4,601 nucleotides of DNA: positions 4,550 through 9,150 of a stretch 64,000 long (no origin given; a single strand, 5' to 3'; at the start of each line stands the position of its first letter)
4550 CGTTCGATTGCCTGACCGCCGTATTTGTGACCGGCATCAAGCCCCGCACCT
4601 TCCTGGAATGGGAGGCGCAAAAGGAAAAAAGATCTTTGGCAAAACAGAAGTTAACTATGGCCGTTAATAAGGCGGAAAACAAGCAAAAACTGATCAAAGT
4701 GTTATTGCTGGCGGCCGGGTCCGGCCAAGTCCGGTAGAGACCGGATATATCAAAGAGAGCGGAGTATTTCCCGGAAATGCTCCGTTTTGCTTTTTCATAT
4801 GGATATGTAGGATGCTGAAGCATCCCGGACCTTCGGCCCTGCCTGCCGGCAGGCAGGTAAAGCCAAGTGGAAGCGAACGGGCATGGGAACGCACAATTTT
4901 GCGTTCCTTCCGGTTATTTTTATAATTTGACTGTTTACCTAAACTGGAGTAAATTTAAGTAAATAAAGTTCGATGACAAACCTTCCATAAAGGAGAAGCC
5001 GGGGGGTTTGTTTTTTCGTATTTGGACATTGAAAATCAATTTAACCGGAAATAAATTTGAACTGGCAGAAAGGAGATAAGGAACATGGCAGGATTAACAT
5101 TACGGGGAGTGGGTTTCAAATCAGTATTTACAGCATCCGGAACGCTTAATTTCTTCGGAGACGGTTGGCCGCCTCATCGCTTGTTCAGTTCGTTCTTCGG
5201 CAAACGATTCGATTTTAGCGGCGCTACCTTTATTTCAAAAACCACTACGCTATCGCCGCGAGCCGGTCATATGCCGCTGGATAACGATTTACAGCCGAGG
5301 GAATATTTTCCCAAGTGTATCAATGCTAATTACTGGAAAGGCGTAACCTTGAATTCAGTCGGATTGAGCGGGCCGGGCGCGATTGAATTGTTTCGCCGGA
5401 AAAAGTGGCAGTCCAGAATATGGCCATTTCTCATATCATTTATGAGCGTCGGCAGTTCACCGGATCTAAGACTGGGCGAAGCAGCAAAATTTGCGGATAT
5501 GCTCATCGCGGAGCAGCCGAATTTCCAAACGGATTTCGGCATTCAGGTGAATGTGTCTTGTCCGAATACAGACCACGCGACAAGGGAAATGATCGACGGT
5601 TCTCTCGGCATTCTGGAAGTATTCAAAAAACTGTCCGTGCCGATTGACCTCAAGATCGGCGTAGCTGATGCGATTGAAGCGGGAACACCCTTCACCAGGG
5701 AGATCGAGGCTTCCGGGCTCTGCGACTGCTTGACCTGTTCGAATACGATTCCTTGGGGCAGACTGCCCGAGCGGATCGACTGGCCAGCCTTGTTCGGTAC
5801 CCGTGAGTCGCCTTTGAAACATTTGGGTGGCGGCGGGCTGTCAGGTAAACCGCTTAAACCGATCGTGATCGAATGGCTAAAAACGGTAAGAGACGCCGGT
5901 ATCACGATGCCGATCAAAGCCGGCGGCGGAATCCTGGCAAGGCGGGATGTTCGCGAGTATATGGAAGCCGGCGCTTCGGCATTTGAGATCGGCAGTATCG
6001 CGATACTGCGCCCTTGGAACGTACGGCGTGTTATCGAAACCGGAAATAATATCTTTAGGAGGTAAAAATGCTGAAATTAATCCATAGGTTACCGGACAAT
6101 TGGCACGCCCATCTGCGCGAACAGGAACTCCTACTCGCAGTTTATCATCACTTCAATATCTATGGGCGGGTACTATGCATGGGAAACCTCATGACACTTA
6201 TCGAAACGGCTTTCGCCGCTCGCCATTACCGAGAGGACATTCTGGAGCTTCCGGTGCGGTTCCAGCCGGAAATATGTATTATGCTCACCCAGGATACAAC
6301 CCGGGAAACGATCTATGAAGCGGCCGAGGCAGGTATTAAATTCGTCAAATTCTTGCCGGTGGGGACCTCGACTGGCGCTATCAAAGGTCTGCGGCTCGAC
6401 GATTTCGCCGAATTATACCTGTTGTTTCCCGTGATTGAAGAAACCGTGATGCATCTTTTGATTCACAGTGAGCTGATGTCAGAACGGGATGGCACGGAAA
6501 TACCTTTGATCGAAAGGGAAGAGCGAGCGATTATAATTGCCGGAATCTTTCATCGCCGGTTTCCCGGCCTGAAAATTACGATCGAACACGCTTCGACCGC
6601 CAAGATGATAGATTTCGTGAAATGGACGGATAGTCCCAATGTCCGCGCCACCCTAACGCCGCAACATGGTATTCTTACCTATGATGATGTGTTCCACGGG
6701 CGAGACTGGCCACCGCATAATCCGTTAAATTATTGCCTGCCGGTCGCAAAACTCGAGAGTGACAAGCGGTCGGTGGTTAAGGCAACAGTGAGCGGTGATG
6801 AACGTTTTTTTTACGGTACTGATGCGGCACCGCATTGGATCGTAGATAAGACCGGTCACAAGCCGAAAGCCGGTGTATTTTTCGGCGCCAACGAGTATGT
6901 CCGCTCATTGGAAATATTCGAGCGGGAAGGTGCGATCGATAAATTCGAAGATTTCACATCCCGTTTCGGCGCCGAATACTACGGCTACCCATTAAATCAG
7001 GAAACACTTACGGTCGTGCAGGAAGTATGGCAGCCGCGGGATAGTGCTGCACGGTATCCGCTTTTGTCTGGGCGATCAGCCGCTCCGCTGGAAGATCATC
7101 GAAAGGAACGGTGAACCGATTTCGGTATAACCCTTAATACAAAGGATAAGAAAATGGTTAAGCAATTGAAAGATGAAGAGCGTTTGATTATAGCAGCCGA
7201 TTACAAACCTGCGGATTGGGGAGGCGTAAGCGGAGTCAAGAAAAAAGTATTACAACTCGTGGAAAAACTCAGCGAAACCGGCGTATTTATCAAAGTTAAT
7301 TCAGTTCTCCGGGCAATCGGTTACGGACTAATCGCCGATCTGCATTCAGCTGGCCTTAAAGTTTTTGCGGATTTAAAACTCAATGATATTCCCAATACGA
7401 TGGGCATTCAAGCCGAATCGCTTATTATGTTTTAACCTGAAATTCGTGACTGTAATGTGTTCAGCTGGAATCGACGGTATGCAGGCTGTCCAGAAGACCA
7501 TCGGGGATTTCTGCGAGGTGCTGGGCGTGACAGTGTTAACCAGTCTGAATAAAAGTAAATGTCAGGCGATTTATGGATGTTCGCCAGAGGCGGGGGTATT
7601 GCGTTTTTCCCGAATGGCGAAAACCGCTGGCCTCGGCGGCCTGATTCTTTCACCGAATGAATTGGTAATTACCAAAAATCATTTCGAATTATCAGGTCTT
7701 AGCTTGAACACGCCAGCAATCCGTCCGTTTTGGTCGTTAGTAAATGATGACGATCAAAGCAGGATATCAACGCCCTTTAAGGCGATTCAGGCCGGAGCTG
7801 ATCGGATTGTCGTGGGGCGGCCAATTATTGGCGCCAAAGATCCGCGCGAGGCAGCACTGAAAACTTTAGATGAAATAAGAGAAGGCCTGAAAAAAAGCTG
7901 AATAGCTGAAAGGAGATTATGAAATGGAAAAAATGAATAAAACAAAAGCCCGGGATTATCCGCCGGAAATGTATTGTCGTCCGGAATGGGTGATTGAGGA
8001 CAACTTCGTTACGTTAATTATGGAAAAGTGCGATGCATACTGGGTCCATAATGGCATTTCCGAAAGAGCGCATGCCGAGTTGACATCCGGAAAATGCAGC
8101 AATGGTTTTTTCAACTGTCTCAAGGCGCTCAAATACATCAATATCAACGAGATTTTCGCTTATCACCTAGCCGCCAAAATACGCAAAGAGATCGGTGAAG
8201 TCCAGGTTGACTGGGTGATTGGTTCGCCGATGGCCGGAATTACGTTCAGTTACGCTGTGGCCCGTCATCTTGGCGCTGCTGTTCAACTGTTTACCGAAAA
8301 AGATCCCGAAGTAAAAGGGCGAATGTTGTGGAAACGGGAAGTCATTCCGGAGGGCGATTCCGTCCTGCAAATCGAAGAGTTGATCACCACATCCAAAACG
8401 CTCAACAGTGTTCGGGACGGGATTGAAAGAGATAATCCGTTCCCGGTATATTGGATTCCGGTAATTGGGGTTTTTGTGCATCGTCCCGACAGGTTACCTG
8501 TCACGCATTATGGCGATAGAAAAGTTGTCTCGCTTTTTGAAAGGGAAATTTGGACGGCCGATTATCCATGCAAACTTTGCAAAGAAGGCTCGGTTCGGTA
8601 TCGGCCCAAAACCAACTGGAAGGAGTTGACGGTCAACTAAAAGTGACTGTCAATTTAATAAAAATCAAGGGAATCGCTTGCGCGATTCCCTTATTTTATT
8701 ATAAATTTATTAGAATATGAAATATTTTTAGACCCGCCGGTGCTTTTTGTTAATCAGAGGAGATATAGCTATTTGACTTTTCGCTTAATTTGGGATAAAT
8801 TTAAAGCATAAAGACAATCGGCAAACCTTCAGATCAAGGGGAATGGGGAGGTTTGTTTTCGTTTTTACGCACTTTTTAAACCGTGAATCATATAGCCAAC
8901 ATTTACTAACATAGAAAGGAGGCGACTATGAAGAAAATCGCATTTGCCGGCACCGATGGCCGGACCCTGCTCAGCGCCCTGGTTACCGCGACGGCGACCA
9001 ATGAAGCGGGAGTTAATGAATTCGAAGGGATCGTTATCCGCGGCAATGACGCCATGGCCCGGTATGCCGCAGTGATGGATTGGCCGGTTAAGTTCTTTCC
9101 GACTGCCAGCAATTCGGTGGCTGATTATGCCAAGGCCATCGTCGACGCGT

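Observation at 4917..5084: Conserved promoter plus hairpin/U-tract leader upstream of the pyr cluster (copy A), shared only with the PurD-like gene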

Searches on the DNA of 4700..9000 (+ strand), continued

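Call 43: search_with_rna_model(model_id=R1, sources=[L161, L162, L163, L164, L165, L100, L101, L102, L103, L104, L105, L106, L107, L108, L109, L110, L111, L112, L113, L114, L115, L116, L117, L118, L119, L120, L121, L122, L123, L124, L125, L126, L127, L128, L129, L130, L131, L132, L133, L134, L135, L136, L137, L138, L139, L140, L141, L142, L143, L144, L145, L146, L147, L148, L149, L150, L151, L152, L153, L154, L155, L156, L157, L158, L159, L160], max_evalue=1, show_alignments=4)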
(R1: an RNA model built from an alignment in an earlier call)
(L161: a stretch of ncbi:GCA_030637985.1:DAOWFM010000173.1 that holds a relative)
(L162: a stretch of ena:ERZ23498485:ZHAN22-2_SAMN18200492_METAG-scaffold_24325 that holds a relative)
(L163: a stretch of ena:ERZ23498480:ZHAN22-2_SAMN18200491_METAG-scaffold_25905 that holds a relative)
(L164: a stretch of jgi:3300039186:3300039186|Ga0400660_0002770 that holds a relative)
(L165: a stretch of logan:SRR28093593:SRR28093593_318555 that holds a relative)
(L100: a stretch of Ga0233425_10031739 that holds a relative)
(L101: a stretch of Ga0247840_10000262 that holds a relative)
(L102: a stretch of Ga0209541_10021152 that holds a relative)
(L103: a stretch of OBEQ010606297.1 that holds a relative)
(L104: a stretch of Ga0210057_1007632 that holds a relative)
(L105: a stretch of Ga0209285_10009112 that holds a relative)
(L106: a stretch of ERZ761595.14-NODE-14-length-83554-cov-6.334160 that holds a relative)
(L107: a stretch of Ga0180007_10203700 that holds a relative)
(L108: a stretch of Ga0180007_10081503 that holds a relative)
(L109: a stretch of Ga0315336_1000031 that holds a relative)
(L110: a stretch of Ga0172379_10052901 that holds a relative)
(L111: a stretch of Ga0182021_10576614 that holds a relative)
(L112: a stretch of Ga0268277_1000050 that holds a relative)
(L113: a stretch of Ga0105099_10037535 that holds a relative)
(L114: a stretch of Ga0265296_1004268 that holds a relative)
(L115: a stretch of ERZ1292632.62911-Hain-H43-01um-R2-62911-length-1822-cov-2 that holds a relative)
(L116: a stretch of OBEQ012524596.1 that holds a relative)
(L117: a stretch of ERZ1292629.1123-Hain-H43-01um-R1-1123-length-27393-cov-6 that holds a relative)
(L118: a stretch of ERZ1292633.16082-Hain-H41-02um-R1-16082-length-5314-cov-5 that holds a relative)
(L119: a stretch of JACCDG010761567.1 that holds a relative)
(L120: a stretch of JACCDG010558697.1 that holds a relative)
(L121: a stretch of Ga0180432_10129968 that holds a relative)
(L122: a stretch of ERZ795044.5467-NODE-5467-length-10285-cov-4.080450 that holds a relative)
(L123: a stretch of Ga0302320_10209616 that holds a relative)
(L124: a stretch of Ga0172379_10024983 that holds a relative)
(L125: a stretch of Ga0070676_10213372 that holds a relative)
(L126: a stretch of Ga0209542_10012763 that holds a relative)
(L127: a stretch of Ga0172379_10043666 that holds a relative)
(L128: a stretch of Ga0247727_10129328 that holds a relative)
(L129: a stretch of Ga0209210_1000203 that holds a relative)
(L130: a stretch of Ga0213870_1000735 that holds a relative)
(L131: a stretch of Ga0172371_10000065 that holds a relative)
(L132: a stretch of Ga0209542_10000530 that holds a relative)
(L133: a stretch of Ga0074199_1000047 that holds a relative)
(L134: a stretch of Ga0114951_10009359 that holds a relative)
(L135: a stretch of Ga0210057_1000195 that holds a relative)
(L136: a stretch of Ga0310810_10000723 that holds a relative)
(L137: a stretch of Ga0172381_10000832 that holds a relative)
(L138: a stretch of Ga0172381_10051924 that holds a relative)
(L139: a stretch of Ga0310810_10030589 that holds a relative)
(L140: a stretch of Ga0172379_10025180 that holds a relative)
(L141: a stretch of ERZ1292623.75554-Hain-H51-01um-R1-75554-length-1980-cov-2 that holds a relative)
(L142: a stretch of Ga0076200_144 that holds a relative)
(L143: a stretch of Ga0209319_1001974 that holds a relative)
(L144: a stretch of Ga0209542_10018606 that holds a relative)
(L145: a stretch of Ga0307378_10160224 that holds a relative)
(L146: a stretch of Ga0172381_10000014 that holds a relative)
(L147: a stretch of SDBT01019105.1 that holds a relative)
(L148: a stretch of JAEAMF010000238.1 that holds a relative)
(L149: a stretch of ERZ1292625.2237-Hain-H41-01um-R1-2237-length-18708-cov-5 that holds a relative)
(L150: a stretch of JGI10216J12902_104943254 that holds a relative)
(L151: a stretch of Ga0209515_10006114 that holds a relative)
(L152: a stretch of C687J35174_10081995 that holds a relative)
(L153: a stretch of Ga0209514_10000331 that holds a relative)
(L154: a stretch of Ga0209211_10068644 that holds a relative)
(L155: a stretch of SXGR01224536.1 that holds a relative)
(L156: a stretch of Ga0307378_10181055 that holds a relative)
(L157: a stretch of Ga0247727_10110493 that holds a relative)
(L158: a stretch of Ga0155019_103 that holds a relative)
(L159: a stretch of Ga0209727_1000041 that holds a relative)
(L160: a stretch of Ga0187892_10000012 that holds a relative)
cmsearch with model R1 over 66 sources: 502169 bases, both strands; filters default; matches with E-value up to 1: 12.
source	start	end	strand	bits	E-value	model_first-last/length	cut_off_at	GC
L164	3740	3814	+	53.7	1.8e-09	1-74/74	no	0.27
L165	4649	4723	+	39.1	8.9e-06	1-74/74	no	0.37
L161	3402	3488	+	30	0.0017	1-74/74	no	0.26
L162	263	349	+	30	0.0017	1-74/74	no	0.26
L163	510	596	+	30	0.0017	1-74/74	no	0.26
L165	4632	4707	-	26.8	0.011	1-74/74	no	0.36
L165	1929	1991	-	25.6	0.022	1-74/74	no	0.19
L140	2437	2514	+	25.3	0.026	1-74/74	no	0.29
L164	3724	3797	-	22.1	0.18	1-74/74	no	0.24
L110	2252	2340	+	21.9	0.19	1-74/74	no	0.29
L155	3807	3895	+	20.2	0.53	1-74/74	no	0.43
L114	9138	9180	-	19.6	0.77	1-74/74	no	0.28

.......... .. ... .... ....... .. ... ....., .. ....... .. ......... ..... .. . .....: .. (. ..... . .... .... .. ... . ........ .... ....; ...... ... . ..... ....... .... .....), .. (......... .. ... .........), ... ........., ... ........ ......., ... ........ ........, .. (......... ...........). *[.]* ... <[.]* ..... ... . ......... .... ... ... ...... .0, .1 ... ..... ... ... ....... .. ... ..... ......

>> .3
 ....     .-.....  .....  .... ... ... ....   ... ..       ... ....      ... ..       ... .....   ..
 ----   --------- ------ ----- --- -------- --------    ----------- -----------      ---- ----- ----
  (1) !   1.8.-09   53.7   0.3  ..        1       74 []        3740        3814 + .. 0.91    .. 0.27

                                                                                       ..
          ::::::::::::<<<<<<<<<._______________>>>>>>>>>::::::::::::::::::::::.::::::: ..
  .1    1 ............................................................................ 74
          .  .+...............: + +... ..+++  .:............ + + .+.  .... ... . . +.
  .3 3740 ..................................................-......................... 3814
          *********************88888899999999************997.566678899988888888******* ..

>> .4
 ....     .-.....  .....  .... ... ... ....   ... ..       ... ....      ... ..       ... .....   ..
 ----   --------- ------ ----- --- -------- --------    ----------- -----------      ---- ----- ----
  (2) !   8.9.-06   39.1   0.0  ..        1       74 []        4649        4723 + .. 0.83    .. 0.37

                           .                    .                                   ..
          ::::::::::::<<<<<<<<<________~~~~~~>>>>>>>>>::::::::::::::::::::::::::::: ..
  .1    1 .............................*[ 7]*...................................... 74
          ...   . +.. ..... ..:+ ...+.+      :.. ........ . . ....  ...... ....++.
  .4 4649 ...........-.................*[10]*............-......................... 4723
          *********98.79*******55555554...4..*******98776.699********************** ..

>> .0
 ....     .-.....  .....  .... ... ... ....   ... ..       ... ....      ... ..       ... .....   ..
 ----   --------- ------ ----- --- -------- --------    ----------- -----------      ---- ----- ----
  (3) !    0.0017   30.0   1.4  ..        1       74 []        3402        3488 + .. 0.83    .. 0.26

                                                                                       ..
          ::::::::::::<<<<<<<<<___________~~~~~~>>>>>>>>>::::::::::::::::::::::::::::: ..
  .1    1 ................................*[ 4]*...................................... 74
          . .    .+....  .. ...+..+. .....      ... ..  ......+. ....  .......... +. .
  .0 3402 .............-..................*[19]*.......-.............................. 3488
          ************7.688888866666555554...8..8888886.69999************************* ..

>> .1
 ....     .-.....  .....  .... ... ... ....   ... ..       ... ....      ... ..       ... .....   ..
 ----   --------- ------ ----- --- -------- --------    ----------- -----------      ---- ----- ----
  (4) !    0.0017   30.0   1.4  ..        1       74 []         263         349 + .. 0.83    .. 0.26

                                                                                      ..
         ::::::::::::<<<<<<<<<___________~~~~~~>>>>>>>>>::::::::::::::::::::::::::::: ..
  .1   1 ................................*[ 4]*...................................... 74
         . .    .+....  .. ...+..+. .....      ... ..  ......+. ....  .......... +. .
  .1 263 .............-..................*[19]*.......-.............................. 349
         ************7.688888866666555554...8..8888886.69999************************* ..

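Call 55: search_with_rna_model(model_id=R1, sources=[L169, L170, L171, L172, L166, L167, L168], max_evalue=5)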
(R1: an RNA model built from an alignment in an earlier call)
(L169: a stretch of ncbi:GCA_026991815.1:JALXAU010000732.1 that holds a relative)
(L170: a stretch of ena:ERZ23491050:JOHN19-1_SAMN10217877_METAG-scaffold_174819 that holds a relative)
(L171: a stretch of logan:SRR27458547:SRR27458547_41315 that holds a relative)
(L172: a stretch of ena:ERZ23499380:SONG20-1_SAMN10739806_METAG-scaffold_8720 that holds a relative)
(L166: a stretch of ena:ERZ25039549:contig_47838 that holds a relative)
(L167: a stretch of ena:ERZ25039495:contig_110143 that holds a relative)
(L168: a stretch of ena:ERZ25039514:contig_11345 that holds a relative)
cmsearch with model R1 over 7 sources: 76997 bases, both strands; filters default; matches with E-value up to 5: 5.
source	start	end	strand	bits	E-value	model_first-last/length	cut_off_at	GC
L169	2868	2939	+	39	1.4e-06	1-74/74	no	0.29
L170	86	157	+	39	1.4e-06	1-74/74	no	0.29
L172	158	225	+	17.3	0.44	1-74/74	no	0.29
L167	11484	11546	-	15.7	1.1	1-74/74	no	0.38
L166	11484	11546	-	14.6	2.1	1-74/74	no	0.37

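Call 57: search_with_rna_model(model_id=R1, sources=[window, L001, L002, L003, L004, L005, L164, L165, L169, L161], max_evalue=0.01, make_alignment=true)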
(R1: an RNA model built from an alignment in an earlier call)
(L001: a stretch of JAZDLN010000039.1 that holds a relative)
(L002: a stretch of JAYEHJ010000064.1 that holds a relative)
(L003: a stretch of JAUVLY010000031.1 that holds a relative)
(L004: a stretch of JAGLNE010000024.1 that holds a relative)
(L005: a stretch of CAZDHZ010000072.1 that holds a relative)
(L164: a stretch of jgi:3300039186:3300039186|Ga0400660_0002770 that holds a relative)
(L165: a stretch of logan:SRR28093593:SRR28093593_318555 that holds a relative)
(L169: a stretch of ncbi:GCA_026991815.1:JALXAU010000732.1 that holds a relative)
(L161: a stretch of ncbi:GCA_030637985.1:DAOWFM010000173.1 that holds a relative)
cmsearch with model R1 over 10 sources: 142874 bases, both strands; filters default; matches with E-value up to 0.01: 14.
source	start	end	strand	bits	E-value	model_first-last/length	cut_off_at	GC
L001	7914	7985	+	74.3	3.1e-15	1-74/74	no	0.33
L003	1046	1119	+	72.3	9.9e-15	1-74/74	no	0.35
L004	658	731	+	71.7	1.4e-14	1-74/74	no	0.36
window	4963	5041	+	69.7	4.3e-14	1-74/74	no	0.37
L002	1258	1337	+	68.4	9.4e-14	1-74/74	no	0.28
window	21762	21832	+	65.9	4.2e-13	1-74/74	no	0.31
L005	2822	2896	+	58.7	2.7e-11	1-74/74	no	0.29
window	8808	8886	+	58.6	2.9e-11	1-74/74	no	0.41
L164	3740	3814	+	53.7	5e-10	1-74/74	no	0.27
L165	4649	4723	+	39.1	2.5e-06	1-74/74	no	0.37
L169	2868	2939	+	39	2.7e-06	1-74/74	no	0.29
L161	3402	3488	+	30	0.0005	1-74/74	no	0.26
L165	4632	4707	-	26.8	0.0032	1-74/74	no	0.36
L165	1929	1991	-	25.6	0.0064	1-74/74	no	0.19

Alignment A7: 14 matches aligned to the model, 105 columns, each read 5' to 3' on its own strand. Consensus structure (alignment columns), stored with it:
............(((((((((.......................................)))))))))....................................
